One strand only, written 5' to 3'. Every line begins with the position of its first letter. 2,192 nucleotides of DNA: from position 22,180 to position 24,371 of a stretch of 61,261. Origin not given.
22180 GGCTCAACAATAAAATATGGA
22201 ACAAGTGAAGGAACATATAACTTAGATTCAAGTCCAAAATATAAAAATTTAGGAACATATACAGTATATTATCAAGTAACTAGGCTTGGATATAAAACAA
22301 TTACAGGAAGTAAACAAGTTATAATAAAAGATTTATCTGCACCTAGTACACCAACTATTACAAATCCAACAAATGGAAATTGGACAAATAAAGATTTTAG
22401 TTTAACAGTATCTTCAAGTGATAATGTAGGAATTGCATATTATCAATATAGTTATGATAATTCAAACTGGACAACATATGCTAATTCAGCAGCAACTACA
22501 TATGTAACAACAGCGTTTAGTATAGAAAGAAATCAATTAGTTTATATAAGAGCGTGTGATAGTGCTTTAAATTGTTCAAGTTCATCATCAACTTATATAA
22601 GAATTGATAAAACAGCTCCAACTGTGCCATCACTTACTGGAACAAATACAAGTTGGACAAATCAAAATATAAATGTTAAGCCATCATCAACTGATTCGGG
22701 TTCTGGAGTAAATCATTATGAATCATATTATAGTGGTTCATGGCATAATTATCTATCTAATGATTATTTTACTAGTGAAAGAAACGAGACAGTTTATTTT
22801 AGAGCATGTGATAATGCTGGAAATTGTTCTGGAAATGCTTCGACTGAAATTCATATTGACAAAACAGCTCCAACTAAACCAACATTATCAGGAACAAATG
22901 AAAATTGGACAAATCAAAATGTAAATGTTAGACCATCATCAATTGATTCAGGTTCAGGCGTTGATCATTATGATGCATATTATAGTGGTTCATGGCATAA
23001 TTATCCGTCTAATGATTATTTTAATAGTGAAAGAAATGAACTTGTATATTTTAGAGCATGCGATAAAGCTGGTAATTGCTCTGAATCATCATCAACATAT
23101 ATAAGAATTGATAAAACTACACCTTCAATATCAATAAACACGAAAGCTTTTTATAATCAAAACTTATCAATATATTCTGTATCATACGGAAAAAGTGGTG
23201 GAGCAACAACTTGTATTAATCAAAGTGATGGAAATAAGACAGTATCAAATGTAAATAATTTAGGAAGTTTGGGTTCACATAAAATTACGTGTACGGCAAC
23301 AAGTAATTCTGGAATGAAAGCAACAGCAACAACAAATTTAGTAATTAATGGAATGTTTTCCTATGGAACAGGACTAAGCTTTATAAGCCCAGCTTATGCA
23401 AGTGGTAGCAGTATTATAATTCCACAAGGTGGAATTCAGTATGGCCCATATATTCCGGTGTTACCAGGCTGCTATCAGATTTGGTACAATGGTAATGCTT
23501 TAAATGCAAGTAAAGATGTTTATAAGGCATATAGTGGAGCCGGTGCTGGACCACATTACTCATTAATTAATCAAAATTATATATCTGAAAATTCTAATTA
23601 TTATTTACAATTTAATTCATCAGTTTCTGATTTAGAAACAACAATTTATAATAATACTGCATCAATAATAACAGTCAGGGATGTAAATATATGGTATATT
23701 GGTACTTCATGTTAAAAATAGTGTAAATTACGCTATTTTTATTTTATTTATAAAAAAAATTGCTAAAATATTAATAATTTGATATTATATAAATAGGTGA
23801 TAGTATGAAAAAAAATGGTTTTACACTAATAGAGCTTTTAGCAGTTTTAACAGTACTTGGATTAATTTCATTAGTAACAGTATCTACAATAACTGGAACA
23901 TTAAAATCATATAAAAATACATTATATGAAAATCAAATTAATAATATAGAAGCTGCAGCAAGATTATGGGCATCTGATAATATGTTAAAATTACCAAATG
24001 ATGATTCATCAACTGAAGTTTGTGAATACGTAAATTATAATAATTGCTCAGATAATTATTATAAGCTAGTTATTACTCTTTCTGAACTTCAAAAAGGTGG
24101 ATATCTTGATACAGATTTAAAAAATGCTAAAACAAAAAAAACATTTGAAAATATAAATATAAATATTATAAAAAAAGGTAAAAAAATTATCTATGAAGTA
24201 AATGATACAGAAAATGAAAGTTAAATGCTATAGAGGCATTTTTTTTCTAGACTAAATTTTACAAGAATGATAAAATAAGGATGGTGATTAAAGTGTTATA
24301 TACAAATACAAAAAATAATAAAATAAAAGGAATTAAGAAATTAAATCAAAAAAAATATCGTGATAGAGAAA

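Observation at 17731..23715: ~2,000-codon modular type IV pilin: a prepilin N-terminus fused to about 20 Ig-like repeats and a terminal globular domain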

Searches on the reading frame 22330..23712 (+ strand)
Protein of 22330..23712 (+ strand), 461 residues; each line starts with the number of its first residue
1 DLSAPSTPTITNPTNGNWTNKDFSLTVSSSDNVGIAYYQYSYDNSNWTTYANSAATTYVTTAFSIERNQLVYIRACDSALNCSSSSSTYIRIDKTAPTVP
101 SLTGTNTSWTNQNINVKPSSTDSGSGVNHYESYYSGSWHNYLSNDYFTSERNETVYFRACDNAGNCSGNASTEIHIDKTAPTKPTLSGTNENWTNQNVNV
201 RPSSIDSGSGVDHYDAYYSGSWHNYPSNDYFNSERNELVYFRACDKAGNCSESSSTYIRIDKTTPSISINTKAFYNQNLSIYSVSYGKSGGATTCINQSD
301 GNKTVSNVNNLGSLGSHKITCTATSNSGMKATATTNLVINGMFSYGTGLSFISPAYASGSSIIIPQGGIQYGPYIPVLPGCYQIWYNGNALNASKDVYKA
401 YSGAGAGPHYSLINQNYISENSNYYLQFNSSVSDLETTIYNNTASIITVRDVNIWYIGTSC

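Call 24: search_protein_families(library=ncbifam, proteins=[window:22330-23712:+], max_evalue=0.01)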
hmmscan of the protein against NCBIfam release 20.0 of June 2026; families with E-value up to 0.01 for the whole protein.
window:22330-23712:+ (461 aa): 2 families
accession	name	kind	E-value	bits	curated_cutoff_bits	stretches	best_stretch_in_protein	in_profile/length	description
NF047446.1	barrel_OmpL47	domain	2.7e-18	66.2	40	3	113-176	4-68/68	OmpL47-type beta-barrel domain-containing protein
NF047441.1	Lepto_OmpL47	equivalog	4.8e-12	46.1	250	1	109-302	70-268/336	multi-beta-barrel domain surface protein OmpL47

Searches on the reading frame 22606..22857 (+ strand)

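Call 48: search_protein_families(library=pfam, proteins=[window:22606-22857:+], max_evalue=1)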
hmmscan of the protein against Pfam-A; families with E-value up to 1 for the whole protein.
seq(84 aa): 3 families
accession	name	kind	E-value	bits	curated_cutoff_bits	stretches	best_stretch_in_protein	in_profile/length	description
PF24893.1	DUF7743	-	0.009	16.2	27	1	1-42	3-42/120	Domain of unknown function (DUF7743)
PF19081.6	Ig_7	-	0.062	14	27.3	1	5-83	1-79/84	Ig-like domain CHU_C associated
PF22885.1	DUF7020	-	0.19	12.4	25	1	33-66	37-73/131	Domain of unknown function (DUF7020)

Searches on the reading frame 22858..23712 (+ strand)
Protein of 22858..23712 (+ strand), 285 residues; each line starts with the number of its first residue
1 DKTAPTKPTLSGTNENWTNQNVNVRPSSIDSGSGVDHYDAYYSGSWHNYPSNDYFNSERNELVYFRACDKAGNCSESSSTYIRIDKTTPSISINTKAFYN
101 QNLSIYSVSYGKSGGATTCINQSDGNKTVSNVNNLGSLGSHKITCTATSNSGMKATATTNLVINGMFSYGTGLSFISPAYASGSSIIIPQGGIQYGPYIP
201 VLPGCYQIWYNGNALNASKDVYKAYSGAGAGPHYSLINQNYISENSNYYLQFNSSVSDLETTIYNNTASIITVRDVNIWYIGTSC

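Call 77: predict_structure(alignment_id=A5)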
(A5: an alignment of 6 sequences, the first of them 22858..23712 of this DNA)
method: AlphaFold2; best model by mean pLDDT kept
length: 285 residues; sequences in the alignment: 6
mean_pLDDT: 36.6   pTM: 0.25
mean pLDDT of the five models: 36.6, 34.9, 34.4, 31.7, 29.9
residues with pLDDT >= 90: 0; 70-90: 0; 50-70: 33; < 50: 252
segments of 3 or more residues with pLDDT < 50: 1-115, 130-141, 152-204, 209-239, 243-277
pLDDT, mean of each block of 10 residues (from residue 1): 26 27 30 34 28 30 37 38 31 28 31 46 54 39 51 46 32 30 33 36 48 37 31 39 42 36 33 43 51
secondary structure, 60 per line:
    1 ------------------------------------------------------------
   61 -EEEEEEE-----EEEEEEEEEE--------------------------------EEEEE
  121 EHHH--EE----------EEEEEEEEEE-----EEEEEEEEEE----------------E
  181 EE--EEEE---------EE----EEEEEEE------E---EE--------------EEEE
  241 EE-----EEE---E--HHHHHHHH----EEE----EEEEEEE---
elements in order: E62-68 E74-83 E116-121 E139-148 E154-163 E180-182 E185-188 E204-210 E237-242 E248-250 H257-264 E269-271 E276-282

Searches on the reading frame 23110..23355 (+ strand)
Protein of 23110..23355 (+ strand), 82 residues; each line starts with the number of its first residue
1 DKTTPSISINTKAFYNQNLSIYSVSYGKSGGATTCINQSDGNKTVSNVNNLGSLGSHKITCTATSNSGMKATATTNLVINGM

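Call 48: search_protein_families(library=pfam, proteins=[window:23110-23355:+], max_evalue=1)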
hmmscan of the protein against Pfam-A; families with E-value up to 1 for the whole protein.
seq(82 aa): 5 families
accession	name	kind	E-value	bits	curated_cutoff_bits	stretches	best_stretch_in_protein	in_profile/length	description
PF18897.5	Gp3-like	-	0.0093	16.3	23.6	1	15-82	62-126/191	Recombination directionality factor-like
PF19077.6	Big_13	-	0.024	15.6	27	1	2-79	26-100/102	Bacterial Ig-like domain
PF10390.15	ELL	-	0.097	12.6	22.9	1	13-69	68-123/282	RNA polymerase II elongation factor ELL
PF07863.16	CtnDOT_TraJ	-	0.12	13.5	28.4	1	39-77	23-61/66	Homologues of TraJ from Bacteroides conjugative transposon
PF04798.17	Baculo_19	-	0.21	11.8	25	1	14-68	49-103/143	Baculovirus 19 kDa protein conserved region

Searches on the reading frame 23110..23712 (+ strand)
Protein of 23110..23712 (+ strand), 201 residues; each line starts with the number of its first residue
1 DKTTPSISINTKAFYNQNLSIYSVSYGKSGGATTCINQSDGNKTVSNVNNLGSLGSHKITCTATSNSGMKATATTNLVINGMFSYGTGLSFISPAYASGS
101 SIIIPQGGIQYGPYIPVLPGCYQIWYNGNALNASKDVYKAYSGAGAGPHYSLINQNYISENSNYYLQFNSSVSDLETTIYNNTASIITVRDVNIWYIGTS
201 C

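Call 47: find_homologous_proteins(query=window:23110-23712:+)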
Query window:23110-23712:+: 128 candidates shared short words with the query, none scored E <= 0.001.

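Call 78: search_solved_structures(query=window:23110-23712:+, max_evalue=10)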
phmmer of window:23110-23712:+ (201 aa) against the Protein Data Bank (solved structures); distinct sequences matched with E-value up to 10: 4.
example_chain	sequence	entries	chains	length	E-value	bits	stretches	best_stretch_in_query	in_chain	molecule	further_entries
3zr5_A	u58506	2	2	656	0.083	16.1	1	118-183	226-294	GALACTOCEREBROSIDASE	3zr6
4ccc_A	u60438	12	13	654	0.085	16.1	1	118-183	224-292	GALACTOCEREBROSIDASE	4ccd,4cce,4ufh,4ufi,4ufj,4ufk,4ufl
5lhr_B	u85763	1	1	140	0.24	14.6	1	139-199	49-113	Camelid-Derived Antibody Fragment Nb22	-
5uvd_A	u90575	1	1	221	1.5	12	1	16-66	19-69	Nucleotidyltransferase-like protein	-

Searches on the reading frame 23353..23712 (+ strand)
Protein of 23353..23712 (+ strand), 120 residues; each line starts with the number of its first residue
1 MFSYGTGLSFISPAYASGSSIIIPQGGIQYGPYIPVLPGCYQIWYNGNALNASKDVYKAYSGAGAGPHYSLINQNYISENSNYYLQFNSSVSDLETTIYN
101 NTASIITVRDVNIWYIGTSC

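Call 48: search_protein_families(library=pfam, proteins=[window:23353-23712:+], max_evalue=1)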
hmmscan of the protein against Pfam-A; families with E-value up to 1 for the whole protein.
seq(120 aa): 1 family
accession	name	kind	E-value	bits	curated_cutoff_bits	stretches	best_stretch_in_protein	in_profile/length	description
PF21428.2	Gp7_helical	-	0.027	14.8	27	1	76-101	21-43/47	Baseplate wedge protein gp7, helical domain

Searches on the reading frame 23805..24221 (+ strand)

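Call 6: search_protein_families(library=pfam, proteins=[window:23805-24221:+], max_evalue=0.01)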
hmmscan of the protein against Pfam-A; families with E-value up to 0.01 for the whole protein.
window:23805-24221:+ (139 aa): 1 family
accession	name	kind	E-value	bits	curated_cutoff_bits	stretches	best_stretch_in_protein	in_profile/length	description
PF07963.17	N_methyl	-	2.4e-06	27.3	21.2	1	2-24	3-25/27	Prokaryotic N-terminal methylation motif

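Call 24: search_protein_families(library=ncbifam, proteins=[window:23805-24221:+], max_evalue=0.01)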
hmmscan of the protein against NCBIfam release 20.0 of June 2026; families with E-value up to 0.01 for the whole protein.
window:23805-24221:+ (139 aa): 8 families
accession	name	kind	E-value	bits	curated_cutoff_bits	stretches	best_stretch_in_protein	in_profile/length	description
TIGR02532.1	IV_pilin_GFxxxE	domain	3.5e-07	29.8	16.3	1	4-25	2-23/24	prepilin-type N-terminal cleavage/methylation domain-containing protein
TIGR01710.1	typeII_sec_gspG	equivalog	8.4e-07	29.1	88.85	1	5-68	2-64/134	type II secretion system major pseudopilin GspG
NF040999.1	pilin_ComGC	equivalog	5e-06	26.6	75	1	4-64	2-61/84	competence type IV pilus major pilin ComGC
NF040982.1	ComGD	equivalog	0.00015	22.2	70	1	3-58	1-60/139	competence type IV pilus minor pilin ComGD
NF041002.1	pilin_ComGF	equivalog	0.00072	19.8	80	1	4-41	2-38/139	competence type IV pilus minor pilin ComGF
NF041013.1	T4P_ComGE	equivalog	0.001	19.2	49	1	2-46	2-46/83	competence type IV pilus minor pilin ComGE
TIGR01708.2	typeII_sec_gspH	equivalog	0.0018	18.3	80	1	4-29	2-28/169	type II secretion system minor pseudopilin GspH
TIGR02596.1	TIGR02596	subfamily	0.0035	17.4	70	1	6-57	1-52/196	Verru_Chthon cassette protein D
